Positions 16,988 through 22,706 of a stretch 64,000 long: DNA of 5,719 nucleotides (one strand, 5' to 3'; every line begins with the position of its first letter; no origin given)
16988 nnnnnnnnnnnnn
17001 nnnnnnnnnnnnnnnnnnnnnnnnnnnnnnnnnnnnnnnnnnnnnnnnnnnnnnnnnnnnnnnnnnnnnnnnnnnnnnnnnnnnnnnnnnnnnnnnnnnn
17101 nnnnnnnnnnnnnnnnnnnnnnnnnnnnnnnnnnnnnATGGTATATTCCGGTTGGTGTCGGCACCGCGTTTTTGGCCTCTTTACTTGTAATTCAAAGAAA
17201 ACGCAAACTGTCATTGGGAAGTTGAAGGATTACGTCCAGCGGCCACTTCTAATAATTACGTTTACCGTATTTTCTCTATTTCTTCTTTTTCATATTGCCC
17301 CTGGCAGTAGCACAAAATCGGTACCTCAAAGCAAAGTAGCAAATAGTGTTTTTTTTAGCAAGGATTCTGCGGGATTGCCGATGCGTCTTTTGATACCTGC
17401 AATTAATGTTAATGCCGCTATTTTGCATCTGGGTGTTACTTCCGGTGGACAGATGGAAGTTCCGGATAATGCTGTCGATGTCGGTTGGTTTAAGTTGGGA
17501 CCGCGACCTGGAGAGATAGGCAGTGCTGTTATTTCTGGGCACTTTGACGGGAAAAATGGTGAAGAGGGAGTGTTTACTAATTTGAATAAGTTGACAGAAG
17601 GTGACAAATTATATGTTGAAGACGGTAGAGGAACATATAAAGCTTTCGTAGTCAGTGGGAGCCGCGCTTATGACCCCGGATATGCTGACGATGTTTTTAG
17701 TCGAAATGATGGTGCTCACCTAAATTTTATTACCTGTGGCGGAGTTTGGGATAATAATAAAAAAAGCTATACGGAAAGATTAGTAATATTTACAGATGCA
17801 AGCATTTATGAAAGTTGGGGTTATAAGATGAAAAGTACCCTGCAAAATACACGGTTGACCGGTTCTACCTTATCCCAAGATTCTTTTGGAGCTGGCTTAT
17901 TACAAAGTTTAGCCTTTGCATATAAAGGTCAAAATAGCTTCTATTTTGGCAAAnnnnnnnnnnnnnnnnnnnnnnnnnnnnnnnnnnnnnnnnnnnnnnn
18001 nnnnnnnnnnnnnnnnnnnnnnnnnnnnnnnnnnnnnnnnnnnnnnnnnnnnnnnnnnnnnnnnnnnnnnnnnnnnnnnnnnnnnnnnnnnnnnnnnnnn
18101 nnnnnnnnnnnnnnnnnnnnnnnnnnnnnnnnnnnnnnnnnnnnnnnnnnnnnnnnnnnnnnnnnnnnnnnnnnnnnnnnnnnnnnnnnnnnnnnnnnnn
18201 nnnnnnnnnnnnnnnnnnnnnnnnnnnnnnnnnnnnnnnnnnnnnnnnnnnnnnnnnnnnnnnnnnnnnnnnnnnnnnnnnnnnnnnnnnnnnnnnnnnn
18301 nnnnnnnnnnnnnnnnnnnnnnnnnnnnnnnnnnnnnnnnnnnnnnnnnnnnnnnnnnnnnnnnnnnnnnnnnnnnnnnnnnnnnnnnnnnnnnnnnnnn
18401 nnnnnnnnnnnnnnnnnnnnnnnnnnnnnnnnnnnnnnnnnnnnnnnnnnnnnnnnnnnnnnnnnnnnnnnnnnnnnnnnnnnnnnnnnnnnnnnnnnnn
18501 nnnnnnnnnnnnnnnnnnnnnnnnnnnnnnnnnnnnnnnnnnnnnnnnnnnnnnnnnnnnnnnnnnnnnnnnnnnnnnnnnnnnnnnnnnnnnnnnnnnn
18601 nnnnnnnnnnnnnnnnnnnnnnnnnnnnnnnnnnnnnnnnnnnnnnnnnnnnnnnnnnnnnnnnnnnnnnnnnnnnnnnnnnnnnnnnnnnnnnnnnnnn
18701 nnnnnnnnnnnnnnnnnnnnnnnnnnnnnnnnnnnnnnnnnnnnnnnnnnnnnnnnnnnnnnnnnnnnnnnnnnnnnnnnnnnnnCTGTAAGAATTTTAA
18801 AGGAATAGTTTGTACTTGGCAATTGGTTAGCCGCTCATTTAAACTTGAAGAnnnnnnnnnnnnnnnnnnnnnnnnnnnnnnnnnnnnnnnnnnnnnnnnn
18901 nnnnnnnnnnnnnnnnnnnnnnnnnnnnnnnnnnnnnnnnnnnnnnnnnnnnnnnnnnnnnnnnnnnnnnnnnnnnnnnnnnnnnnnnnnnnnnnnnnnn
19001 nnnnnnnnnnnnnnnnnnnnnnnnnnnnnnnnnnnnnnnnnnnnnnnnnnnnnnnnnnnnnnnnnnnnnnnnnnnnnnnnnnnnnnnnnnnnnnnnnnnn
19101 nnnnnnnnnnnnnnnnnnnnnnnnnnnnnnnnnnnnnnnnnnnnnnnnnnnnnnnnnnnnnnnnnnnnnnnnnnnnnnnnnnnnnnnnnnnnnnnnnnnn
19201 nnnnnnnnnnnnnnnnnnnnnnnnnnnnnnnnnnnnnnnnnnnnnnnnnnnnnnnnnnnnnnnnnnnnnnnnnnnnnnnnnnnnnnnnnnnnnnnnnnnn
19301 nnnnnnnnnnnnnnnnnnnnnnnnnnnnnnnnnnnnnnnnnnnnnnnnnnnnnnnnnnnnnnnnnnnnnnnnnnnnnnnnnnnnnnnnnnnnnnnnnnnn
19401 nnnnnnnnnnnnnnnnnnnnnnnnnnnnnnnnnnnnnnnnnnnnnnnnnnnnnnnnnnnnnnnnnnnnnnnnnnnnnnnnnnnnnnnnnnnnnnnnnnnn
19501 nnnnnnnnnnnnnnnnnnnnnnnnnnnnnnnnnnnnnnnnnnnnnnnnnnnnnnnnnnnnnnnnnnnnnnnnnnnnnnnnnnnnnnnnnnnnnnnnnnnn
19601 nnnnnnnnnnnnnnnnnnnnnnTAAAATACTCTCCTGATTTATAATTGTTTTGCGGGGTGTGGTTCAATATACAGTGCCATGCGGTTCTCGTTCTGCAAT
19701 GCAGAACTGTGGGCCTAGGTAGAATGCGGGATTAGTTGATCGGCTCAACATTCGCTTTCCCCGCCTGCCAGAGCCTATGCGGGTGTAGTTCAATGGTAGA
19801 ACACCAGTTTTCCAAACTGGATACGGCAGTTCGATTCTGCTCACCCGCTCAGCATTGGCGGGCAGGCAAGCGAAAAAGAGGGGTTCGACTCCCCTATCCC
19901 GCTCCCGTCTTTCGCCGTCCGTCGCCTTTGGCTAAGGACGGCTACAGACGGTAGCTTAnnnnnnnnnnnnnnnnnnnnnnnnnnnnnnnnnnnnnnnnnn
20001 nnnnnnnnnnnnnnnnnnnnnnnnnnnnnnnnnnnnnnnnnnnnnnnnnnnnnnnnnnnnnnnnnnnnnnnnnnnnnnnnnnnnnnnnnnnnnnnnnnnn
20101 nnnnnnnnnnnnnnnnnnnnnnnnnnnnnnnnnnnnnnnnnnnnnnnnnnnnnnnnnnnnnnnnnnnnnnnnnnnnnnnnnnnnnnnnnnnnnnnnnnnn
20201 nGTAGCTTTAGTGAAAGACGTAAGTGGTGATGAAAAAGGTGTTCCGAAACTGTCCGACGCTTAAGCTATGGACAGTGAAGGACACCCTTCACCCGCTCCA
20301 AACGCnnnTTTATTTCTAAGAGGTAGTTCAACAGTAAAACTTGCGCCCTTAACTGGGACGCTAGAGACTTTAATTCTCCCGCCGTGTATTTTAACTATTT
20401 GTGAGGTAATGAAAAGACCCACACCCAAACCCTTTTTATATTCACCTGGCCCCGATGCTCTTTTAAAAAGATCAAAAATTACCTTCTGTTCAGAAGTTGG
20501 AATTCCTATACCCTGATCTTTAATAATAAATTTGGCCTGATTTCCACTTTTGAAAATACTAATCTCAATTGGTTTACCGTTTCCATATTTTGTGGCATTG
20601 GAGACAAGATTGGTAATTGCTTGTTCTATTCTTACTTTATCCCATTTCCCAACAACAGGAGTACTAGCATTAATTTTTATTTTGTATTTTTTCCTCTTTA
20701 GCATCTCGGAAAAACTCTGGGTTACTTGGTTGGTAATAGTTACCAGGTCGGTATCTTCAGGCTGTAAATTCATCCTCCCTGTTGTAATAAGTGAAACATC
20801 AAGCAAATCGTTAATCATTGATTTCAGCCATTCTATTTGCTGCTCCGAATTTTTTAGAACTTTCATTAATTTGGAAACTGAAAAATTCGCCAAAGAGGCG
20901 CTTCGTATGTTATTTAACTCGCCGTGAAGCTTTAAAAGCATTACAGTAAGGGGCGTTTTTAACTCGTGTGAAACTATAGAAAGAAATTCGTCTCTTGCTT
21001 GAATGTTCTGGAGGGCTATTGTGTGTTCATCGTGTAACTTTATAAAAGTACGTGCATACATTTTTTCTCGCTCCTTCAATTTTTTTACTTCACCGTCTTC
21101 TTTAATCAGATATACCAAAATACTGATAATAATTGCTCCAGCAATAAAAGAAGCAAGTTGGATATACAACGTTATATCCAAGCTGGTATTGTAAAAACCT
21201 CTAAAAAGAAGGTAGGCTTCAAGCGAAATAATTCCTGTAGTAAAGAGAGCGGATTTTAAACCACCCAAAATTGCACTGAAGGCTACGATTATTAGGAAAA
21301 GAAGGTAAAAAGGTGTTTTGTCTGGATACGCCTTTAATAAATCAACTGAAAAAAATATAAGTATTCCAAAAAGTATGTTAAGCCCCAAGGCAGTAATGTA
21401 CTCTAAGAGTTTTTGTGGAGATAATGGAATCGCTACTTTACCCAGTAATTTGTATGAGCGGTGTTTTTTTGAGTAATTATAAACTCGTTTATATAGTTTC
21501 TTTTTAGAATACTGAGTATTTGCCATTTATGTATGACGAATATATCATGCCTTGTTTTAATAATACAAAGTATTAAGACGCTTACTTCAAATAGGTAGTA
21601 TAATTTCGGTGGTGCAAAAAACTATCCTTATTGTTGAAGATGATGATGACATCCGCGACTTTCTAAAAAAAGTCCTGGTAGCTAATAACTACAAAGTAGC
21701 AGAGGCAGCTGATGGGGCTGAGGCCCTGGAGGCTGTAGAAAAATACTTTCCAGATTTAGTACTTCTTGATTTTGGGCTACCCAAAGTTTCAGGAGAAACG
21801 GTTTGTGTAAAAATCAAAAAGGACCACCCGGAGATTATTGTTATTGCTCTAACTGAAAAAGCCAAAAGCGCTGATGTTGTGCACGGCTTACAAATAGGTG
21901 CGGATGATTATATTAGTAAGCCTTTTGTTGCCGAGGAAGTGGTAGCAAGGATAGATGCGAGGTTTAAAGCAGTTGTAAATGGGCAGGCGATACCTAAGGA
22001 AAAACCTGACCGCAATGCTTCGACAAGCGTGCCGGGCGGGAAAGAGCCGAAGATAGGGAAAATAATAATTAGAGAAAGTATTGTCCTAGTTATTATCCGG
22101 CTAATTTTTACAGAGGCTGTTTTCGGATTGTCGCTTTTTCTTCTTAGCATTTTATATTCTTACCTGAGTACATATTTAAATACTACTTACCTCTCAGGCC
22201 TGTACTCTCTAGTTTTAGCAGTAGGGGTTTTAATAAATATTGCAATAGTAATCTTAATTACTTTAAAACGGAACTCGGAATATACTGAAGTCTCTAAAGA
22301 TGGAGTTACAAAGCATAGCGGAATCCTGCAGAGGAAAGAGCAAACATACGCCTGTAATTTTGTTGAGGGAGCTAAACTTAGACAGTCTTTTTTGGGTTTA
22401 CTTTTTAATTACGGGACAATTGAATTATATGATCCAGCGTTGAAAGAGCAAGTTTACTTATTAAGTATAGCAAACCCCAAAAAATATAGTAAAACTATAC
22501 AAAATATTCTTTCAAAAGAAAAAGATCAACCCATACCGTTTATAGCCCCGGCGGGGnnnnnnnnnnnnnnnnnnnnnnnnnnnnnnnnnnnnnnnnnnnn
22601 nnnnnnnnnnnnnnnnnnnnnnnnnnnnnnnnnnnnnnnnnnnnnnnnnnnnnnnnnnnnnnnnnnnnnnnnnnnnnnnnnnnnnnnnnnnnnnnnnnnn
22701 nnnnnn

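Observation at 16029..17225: DUF3494 ice-binding-like surface protein gene interrupted by a single in-frame TAA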

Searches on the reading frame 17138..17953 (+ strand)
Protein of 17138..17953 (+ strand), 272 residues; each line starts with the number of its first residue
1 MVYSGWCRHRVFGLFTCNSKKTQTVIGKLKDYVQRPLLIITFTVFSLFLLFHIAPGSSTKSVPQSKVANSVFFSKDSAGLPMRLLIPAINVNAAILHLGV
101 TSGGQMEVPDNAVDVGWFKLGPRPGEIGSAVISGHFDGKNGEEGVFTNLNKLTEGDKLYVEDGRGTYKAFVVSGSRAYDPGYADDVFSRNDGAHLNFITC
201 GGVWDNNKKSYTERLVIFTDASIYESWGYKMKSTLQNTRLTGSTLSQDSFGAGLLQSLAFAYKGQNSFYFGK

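Call 6: search_protein_families(library=pfam, proteins=[window:17138-17953:+], max_evalue=0.01)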
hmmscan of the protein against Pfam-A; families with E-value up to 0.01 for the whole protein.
window:17138-17953:+ (272 aa): 1 family
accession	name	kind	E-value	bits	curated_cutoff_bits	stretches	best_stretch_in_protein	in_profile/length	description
PF04203.18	Sortase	-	1.4e-20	73.8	26.6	1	85-219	2-122/125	Sortase domain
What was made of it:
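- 17222..17956 (+): Sortase gene (sortase_B). The likely start, TTG 17222, overlaps the IBP stop (TTGA). Pfam Sortase E 1.4e-20 (call 6).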

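Call 7: search_protein_families(library=ncbifam, proteins=[window:17138-17953:+], max_evalue=0.01)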
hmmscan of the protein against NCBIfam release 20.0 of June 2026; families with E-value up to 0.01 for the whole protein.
window:17138-17953:+ (272 aa): 7 families
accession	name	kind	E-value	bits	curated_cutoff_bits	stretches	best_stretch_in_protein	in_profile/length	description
NF033748.1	class_F_sortase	subfamily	3.2e-33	114.6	166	1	80-220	10-153/155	class F sortase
TIGR01076.1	sortase_fam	subfamily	1.4e-06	28.2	39.35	1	98-209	12-120/136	sortase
NF058671.1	sortase_SrtD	exception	2.6e-05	24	140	1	101-168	79-138/187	class D sortase, LPxTATN-specific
NF033747.1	class_E_sortase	subfamily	2.9e-05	24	160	1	83-180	73-162/211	class E sortase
TIGR03784.1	marine_sortase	equivalog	0.00013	21.6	158.25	1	112-217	75-172/174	class GN sortase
NF033745.1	class_C_sortase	subfamily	0.00017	21.4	160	1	124-207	131-211/220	class C sortase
NF033746.1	class_D_sortase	subfamily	0.0002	21.2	165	1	113-178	35-93/135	class D sortase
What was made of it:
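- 17222..17956 (+): Best NCBIfam model is class F sortase, below its cutoff (call 7).
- On Class F sortase (NCBIfam NF033748), for the neighbouring gene: It is the best of seven sortase models, so 'class F-like' only (call 7).
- Closest known: Sortase-anchored LPXTG surface proteins with a dedicated neighbouring sortase. Different: The sortase scores below NCBIfam's class F cutoff (114.6 against 166 bits, call 7).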

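Call 63: find_encoding_contigs(protein=window:17138-17953:+, flank=5000, max_places=10)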
Protein window:17138-17953:+ (272 aa): 1 contig read that carries it; 1 place shown.
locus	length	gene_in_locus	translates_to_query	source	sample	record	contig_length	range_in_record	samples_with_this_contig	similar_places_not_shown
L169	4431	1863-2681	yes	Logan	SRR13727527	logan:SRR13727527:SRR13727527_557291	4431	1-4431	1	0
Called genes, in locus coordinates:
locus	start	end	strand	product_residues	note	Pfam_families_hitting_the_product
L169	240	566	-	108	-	-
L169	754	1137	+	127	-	-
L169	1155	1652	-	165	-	-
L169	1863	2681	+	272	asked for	PF04203:Sortase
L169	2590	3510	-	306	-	PF00413:Peptidase_M10 (weak)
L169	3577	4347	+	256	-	PF03372:Exo_endo_phos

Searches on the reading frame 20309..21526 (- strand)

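Call 42: search_protein_families(library=pfam, proteins=[window:20309-21526:-], max_evalue=0.001)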
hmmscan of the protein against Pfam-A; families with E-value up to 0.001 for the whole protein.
window:20309-21526:- (406 aa): 3 families
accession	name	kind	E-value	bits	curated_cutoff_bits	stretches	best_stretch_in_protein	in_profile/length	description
PF02518.31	HATPase_c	-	9.2e-23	81.2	26.4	1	296-404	2-110/111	Histidine kinase-, DNA gyrase B-, and HSP90-like ATPase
PF00512.31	HisKA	-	1.1e-10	41.8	26.9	1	177-249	1-65/66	His Kinase A (phospho-acceptor) domain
PF03306.18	AAL_decarboxy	-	8.5e-05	22.4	25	1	132-228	43-141/219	Alpha-acetolactate decarboxylase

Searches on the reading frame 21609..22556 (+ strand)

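Call 42: search_protein_families(library=pfam, proteins=[window:21609-22556:+], max_evalue=0.001)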
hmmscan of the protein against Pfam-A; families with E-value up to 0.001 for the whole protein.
window:21609-22556:+ (316 aa): 2 families
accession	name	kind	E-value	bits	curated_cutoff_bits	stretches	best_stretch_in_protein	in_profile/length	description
PF00072.30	Response_reg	-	7.8e-29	100.5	30.2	1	6-115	1-110/111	Response regulator receiver domain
PF03703.20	bPH_2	-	0.00014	22.4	22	1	227-292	7-73/78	Bacterial PH domain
